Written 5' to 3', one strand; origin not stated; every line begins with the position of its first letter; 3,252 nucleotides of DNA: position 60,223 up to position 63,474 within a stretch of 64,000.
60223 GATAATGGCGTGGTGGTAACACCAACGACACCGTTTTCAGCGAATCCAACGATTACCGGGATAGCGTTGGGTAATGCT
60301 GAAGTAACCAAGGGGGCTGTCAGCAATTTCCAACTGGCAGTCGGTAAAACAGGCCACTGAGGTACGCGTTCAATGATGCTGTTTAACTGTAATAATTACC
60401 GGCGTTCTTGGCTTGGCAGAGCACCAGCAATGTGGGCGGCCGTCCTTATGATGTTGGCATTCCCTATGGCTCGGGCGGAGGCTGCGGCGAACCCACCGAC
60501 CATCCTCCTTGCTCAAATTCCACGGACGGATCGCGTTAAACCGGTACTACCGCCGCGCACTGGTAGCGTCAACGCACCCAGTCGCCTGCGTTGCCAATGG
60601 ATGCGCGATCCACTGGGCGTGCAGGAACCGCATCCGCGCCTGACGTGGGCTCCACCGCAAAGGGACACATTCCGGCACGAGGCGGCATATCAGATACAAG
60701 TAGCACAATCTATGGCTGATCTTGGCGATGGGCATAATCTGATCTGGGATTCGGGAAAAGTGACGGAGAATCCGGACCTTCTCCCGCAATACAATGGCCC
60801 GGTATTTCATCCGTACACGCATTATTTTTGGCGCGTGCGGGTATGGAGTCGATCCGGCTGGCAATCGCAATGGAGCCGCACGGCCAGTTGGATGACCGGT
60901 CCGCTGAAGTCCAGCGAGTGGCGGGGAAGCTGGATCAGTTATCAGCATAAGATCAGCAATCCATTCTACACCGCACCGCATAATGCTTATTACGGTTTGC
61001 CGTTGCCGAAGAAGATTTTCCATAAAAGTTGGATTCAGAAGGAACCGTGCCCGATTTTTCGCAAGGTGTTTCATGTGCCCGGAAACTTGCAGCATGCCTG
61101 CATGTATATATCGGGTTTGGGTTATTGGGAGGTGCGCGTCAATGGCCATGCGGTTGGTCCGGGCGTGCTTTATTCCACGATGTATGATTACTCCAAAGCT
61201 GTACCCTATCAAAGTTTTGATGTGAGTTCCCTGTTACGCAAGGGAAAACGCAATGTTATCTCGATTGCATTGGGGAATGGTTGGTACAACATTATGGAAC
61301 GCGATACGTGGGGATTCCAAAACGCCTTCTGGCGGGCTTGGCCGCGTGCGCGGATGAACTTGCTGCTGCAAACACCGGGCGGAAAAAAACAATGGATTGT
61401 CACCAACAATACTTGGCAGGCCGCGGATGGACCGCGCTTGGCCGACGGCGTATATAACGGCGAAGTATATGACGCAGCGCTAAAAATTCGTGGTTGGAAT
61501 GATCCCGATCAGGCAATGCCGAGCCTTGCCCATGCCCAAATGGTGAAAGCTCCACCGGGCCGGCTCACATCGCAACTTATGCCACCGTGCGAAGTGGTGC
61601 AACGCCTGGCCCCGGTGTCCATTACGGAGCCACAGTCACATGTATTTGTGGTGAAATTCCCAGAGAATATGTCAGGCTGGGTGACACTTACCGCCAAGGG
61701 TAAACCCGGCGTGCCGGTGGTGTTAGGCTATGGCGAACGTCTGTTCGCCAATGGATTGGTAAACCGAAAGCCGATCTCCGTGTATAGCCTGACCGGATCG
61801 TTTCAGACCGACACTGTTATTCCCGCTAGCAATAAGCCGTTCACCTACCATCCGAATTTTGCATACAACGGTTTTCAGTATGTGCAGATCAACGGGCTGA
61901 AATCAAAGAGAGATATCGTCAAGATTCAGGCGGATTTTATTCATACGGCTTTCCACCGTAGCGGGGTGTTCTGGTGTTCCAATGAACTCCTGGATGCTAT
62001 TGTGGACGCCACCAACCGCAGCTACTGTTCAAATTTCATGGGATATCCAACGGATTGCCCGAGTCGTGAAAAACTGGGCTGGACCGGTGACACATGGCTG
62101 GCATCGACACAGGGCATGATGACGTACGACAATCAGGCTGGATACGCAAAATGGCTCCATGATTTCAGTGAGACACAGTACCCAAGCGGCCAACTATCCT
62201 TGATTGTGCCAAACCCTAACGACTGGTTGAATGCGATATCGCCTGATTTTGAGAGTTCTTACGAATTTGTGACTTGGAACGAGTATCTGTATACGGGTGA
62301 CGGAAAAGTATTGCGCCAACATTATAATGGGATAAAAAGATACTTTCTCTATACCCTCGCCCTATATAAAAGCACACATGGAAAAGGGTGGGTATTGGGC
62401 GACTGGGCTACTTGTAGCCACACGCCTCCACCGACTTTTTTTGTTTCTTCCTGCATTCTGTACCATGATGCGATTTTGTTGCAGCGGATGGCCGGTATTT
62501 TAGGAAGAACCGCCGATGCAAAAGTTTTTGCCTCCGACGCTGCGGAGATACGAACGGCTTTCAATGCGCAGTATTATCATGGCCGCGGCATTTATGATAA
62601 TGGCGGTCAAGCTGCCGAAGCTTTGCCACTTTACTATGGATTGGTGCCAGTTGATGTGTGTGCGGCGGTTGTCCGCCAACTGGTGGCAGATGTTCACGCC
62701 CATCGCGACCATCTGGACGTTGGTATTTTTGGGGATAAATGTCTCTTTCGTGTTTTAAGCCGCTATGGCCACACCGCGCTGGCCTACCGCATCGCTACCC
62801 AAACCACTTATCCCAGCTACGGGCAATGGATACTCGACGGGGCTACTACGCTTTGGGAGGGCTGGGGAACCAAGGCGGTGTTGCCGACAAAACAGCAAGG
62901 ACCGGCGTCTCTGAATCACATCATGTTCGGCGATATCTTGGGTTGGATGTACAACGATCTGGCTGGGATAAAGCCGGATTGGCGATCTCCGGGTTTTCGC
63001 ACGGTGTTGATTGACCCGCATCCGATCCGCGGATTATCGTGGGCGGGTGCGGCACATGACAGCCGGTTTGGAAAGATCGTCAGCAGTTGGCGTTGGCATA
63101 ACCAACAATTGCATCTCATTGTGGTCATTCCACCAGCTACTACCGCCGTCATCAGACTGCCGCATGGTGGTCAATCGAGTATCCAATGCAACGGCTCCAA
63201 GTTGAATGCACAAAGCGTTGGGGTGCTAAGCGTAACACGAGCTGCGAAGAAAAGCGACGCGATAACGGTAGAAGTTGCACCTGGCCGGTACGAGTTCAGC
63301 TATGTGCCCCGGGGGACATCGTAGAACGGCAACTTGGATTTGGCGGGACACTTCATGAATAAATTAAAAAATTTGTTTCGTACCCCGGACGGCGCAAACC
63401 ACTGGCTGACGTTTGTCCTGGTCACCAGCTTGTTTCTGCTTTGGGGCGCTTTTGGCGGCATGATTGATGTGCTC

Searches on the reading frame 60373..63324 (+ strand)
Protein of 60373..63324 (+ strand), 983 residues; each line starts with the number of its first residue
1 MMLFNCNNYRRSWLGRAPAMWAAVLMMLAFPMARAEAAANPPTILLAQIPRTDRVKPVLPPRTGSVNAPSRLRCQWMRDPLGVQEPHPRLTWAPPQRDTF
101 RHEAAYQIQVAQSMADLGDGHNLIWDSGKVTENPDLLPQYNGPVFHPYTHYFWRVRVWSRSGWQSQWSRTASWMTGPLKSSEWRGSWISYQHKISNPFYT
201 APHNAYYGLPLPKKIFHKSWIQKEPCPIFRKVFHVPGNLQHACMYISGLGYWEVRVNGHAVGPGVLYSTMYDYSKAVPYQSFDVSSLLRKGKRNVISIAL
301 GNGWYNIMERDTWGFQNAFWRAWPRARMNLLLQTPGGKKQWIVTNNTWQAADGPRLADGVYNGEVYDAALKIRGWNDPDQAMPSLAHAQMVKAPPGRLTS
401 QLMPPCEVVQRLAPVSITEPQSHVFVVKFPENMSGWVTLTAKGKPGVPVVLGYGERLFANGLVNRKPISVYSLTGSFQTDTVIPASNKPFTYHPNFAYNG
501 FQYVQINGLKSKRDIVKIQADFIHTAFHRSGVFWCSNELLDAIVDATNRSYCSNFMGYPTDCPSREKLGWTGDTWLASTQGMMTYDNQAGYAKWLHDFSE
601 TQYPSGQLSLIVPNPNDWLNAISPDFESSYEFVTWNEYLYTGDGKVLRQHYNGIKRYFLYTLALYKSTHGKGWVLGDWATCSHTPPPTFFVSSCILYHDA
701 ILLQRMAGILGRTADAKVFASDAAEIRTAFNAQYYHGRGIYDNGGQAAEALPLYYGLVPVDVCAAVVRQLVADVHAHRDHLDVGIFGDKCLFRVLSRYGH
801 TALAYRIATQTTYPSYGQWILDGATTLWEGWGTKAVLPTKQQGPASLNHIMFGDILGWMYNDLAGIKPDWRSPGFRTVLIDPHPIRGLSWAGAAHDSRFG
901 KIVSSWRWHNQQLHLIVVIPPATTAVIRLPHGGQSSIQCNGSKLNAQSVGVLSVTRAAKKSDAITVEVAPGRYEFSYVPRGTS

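Call 40: search_protein_families(library=pfam, proteins=[window:60373-63324:+], max_evalue=0.001)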
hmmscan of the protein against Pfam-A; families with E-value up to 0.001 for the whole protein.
window:60373-63324:+ (983 aa): 5 families
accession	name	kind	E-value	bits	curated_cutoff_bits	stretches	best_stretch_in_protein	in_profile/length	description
PF17389.8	Bac_rhamnosid6H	-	6.6e-86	289.1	24.5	1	529-862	2-338/339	Bacterial alpha-L-rhamnosidase 6 hairpin glycosidase domain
PF08531.16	Bac_rhamnosid_N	-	1.2e-38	133.1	25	1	239-409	3-171/172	Alpha-L-rhamnosidase N-terminal domain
PF25788.1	Ig_Rha78A_N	-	5.9e-26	91.2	27.4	1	69-178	1-104/105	Rha78A-like, N-terminal immunoglobulin domain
PF17390.7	Bac_rhamnosid_C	-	1.7e-15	57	22.1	1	871-938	5-72/78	Bacterial alpha-L-rhamnosidase C-terminal domain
PF05592.18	Bac_rhamnosid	-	8.6e-14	51.7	22.2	1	421-521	4-99/102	Bacterial alpha-L-rhamnosidase concanavalin-like domain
